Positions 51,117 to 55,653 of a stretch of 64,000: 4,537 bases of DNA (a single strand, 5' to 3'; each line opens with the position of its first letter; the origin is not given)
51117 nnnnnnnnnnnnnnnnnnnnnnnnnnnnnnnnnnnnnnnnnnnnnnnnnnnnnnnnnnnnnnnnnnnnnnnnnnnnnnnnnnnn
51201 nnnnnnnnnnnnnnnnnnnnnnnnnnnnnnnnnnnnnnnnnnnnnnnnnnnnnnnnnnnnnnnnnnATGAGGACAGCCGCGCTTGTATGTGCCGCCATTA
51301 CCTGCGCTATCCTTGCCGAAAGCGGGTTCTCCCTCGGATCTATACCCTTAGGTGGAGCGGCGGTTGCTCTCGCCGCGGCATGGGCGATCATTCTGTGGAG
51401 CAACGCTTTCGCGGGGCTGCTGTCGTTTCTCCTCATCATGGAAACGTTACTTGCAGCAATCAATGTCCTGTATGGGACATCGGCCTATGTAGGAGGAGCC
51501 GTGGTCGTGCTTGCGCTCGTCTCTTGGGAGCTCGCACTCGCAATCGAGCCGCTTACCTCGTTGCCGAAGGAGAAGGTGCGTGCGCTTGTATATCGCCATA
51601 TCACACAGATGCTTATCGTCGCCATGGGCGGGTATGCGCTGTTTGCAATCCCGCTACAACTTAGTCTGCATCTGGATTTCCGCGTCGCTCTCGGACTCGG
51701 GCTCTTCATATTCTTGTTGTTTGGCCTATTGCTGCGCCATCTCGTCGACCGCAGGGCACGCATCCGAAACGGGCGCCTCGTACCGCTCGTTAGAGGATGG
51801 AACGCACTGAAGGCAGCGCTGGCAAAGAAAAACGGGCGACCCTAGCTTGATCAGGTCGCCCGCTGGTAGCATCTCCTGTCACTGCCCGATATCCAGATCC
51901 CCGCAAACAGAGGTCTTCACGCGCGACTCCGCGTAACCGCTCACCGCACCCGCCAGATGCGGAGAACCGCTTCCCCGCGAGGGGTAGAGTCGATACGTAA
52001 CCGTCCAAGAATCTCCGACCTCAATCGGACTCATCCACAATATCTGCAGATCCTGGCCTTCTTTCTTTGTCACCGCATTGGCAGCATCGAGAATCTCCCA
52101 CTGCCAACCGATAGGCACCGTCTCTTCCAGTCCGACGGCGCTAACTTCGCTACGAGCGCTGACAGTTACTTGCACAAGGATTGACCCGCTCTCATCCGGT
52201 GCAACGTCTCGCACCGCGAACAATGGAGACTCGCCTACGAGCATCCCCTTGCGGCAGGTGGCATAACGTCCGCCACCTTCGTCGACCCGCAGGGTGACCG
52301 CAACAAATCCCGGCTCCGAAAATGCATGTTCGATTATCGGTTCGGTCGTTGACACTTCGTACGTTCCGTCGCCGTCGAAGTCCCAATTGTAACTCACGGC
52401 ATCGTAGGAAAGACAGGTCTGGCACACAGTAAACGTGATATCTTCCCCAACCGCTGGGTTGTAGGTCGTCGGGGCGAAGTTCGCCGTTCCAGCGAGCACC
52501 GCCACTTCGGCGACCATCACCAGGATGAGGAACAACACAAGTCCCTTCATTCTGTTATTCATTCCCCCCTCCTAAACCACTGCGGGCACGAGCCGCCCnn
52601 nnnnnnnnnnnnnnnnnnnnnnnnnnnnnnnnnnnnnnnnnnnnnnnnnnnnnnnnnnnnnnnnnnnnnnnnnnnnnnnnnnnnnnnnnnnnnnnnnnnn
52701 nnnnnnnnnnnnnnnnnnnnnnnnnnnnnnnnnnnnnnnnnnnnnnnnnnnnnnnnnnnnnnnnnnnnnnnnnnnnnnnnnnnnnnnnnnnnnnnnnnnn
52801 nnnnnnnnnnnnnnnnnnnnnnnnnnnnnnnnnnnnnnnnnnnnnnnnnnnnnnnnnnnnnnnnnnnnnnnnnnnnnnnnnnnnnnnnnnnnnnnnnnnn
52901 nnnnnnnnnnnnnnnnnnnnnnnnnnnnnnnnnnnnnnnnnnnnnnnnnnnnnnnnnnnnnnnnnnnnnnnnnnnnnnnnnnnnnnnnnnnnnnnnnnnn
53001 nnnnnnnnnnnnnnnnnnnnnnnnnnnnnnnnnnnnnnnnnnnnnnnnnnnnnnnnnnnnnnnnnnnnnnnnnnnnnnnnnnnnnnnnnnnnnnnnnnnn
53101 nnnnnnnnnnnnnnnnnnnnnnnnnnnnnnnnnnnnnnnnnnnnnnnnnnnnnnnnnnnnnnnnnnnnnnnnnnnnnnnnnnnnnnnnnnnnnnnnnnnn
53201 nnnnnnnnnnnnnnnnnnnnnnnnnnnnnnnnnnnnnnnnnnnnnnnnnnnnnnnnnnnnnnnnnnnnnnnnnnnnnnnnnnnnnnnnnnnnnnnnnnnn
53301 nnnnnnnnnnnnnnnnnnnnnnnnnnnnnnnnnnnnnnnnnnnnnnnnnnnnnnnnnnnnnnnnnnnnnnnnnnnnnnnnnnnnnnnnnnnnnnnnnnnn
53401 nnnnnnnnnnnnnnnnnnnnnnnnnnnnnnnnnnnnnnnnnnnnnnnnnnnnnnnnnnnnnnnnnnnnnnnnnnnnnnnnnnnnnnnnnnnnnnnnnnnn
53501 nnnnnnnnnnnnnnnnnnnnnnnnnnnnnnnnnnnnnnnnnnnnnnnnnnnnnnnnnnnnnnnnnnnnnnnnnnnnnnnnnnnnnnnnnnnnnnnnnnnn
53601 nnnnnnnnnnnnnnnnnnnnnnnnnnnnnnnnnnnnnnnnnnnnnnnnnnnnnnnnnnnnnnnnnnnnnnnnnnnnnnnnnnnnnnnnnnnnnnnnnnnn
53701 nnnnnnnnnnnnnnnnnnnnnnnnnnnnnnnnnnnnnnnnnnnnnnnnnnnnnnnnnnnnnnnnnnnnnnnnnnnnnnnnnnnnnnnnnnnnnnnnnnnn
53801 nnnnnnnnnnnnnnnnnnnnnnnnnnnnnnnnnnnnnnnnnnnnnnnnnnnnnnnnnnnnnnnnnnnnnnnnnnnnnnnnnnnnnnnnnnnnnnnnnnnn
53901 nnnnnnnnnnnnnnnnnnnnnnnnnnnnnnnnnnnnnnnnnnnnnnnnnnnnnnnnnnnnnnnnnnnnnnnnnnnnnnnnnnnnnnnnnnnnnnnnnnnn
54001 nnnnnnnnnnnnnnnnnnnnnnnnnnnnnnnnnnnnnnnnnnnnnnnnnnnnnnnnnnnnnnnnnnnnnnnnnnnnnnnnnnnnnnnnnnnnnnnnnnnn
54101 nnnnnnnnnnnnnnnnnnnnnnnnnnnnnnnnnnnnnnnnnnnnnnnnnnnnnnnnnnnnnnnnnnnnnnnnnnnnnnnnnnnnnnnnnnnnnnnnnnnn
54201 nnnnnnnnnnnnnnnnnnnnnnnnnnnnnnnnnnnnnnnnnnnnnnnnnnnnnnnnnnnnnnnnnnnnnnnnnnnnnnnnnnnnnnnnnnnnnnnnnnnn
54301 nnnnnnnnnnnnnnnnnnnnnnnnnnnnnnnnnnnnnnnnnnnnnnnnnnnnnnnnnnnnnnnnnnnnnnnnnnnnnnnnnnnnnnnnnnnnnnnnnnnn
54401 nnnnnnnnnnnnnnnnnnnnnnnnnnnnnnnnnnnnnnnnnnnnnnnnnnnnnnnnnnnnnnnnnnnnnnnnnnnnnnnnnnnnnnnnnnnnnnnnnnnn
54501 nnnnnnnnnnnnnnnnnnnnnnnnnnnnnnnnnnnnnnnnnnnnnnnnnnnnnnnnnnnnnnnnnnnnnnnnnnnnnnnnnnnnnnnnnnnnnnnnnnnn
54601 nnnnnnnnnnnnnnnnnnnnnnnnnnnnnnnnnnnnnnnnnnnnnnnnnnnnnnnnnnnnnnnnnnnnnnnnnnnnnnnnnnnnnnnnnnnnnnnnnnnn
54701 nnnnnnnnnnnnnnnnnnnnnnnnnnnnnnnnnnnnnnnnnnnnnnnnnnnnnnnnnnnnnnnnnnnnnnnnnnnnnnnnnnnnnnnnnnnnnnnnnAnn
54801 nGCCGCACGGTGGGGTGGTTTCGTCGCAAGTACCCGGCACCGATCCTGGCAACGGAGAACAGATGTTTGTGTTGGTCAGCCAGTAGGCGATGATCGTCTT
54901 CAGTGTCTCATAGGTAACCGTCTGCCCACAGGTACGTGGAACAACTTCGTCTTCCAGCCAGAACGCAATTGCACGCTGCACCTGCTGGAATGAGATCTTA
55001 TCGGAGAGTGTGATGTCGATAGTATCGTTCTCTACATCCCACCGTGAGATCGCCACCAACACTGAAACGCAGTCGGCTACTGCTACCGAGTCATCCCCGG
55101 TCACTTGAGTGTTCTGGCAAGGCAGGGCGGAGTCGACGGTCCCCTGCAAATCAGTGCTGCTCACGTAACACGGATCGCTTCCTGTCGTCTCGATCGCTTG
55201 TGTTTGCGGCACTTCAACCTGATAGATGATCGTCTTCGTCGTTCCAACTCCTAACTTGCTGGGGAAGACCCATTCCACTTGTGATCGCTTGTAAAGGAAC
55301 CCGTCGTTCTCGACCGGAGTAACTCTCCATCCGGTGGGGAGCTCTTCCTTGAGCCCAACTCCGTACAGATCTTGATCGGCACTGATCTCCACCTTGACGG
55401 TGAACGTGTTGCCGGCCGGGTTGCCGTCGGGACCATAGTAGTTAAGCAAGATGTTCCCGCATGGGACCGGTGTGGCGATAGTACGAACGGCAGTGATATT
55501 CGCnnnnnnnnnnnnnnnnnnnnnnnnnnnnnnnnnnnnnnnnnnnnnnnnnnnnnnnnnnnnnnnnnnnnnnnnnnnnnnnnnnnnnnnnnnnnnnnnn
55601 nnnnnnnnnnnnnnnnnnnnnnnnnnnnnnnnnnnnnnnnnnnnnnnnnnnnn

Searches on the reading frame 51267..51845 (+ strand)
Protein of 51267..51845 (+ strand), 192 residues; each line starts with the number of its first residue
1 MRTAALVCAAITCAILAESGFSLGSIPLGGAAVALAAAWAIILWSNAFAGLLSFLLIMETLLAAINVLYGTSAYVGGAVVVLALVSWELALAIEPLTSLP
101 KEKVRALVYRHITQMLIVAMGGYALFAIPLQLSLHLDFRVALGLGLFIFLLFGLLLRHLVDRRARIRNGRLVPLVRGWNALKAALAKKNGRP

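Call 4: search_protein_families(library=pfam, proteins=[window:51267-51845:+], max_evalue=0.01)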
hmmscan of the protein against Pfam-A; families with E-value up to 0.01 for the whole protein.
window:51267-51845:+ (192 aa): 0 families

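Call 15: search_protein_families(library=ncbifam, proteins=[window:51267-51845:+], max_evalue=0.01)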
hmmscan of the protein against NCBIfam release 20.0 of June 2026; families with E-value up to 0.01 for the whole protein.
window:51267-51845:+ (192 aa): 0 families

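Call 37: search_protein_families(library=pfam, proteins=[window:51267-51845:+], max_evalue=5)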
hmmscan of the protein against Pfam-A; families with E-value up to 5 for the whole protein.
window:51267-51845:+ (192 aa): 0 families

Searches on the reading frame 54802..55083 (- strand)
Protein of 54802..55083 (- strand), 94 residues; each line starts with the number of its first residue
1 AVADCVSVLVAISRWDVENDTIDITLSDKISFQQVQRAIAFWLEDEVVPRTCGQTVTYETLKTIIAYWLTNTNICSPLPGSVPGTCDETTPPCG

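Call 37: search_protein_families(library=pfam, proteins=[window:54802-55083:-], max_evalue=5)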
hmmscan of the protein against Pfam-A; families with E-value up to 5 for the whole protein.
window:54802-55083:- (94 aa): 1 family
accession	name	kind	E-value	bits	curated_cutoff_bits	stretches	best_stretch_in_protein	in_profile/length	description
PF25148.1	DUF7824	-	0.19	11.8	27.5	1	8-69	170-222/246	Domain of unknown function (DUF7824)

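Call 49: search_solved_structures(query=A4, max_evalue=10, show_alignments=2)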
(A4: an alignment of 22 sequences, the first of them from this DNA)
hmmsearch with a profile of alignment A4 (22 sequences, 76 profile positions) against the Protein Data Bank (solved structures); distinct sequences matched with E-value up to 10: 6.
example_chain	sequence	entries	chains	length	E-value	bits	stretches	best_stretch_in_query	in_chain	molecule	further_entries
8ouw_4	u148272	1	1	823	0.22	14.7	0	17-41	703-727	DNA replication licensing factor mcm-4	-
9ip0_A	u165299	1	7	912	0.47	13.6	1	5-40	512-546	Chaperone protein ClpB1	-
1urr_A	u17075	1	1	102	0.81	12.8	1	37-72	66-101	CG18505 PROTEIN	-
2raq_A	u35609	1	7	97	1.1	12.4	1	5-38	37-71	Conserved protein MTH889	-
9fnd_X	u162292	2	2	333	1.6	11.9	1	32-56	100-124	Transcriptional regulator-like protein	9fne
7p5x_AY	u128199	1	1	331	1.9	11.7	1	32-56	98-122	Transcriptional regulator-like protein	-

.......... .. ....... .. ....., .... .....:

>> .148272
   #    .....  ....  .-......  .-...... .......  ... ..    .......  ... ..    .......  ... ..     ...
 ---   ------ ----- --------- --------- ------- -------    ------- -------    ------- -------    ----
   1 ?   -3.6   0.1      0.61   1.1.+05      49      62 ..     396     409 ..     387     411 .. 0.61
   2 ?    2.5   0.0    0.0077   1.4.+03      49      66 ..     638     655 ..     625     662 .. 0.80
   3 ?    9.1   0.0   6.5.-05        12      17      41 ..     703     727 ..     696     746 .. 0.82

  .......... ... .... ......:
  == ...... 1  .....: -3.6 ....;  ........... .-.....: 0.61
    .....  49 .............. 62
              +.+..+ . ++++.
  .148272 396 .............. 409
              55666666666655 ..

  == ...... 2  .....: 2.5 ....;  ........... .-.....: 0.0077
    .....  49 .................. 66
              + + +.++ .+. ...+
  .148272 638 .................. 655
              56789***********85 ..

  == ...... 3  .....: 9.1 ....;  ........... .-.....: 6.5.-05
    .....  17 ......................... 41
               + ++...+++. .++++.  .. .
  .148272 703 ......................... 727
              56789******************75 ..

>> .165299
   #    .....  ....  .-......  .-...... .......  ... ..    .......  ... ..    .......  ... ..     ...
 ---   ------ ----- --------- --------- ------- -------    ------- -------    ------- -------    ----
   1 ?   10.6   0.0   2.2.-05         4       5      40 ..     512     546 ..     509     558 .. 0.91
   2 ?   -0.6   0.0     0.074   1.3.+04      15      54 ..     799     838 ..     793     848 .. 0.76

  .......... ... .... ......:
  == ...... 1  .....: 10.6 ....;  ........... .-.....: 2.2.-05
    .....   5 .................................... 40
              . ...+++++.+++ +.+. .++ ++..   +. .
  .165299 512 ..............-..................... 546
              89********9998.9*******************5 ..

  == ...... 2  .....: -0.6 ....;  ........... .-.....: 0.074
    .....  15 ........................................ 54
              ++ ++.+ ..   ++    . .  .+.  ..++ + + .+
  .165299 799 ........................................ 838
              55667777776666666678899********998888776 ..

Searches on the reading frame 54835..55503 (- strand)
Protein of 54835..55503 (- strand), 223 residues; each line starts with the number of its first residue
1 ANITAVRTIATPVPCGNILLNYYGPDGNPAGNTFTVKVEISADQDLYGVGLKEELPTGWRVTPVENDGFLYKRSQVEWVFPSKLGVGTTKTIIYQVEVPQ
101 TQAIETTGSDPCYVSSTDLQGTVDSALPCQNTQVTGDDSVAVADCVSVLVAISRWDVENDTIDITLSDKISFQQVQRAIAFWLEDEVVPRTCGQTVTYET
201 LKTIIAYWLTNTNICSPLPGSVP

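Call 70: search_protein_representatives(protein=window:54835-55503:-)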
Query: 223 residues. Proteins with E-value up to 0.001 (for the whole library): 298; up to 1e-10: 141; up to 1e-30: 35. The best 150 are listed.
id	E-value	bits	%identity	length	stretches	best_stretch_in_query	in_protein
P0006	4.0e-152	520.2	63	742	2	1-222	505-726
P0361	7.6e-100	349.2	45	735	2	3-222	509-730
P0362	6.0e-92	323.4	42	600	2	3-220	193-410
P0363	2.4e-90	318.2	41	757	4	3-220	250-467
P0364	8.5e-88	309.8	40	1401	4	3-222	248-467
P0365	2.0e-83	295.5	41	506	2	3-222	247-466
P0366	4.1e-80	284.7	39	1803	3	3-222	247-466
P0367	1.9e-73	262.9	39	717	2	3-221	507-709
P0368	1.2e-72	260.3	40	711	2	3-222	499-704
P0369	8.2e-70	251.0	37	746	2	3-221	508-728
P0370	1.9e-66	240.0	38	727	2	7-212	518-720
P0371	6.8e-65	234.9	37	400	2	3-214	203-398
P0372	1.1e-63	231.1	37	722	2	3-214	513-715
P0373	1.5e-61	224.0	38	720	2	29-209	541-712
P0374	3.2e-60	219.7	36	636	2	25-219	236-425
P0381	2.7e-45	170.8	47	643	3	30-103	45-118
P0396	1.3e-28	116.3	37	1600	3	31-214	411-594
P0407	1.0e-24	103.6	35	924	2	25-220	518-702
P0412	1.1e-23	100.2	35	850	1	3-219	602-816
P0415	3.0e-23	98.8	34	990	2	30-211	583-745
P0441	2.8e-16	76.0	42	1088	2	28-101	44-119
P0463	8.9e-13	64.5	47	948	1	29-101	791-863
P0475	4.8e-12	62.1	45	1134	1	28-102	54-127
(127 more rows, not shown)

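Call 71: list_cluster_members(proteins=[P0364, P0366, P0396, P0412, P0407, P0415, P0381, P0441, P0475, P0463])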
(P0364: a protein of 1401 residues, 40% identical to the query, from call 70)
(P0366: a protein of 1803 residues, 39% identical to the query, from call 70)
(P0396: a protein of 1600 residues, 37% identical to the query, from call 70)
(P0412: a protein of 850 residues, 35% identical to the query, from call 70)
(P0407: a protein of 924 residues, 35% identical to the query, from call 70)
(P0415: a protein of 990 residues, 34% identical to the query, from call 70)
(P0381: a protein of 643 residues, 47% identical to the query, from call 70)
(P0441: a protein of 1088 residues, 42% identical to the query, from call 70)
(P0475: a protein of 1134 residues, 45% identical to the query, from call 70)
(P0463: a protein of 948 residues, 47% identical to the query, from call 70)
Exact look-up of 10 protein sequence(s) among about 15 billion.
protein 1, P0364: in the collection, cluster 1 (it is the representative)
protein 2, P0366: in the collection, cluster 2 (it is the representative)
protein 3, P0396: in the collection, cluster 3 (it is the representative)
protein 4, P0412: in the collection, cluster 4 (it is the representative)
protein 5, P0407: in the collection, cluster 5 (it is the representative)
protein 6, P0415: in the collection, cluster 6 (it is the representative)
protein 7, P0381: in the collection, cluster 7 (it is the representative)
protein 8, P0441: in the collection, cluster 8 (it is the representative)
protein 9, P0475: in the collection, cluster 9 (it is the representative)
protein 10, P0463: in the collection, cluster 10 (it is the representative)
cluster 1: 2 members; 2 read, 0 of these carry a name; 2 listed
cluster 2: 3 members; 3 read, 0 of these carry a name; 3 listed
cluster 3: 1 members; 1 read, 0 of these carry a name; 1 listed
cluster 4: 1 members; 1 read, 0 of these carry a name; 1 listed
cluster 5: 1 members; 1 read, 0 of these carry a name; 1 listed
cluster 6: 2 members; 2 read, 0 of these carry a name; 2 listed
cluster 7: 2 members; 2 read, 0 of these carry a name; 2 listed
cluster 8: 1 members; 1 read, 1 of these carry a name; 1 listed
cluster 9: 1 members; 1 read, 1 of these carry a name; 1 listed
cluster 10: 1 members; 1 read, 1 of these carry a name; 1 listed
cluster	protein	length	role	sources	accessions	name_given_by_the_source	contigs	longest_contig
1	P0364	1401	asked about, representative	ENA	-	-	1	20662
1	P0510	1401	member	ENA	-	-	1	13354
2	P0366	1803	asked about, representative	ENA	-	-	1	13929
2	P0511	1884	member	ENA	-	-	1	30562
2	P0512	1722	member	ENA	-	-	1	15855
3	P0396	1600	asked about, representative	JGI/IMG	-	-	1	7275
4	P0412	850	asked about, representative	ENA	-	-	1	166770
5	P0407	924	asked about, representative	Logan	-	-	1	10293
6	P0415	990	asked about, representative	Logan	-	-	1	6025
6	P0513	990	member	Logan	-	-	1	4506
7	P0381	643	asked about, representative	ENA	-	-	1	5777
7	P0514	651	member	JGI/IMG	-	-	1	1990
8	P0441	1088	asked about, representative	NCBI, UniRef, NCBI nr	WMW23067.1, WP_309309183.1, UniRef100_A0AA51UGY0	putative Ig domain-containing protein [Methanolobus mangrovi] | Ig domain-containing protein n=1 Tax=Methanolobus mangrovi TaxID=3072977 ...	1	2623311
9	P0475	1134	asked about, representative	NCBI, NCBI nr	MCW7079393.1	MAG: PKD domain-containing protein [Canidatus Methanoxibalbensis ujae] | PKD domain-containing protein [Candidatus Methanoxibalbensis ujae]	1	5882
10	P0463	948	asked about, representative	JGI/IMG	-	hypothetical protein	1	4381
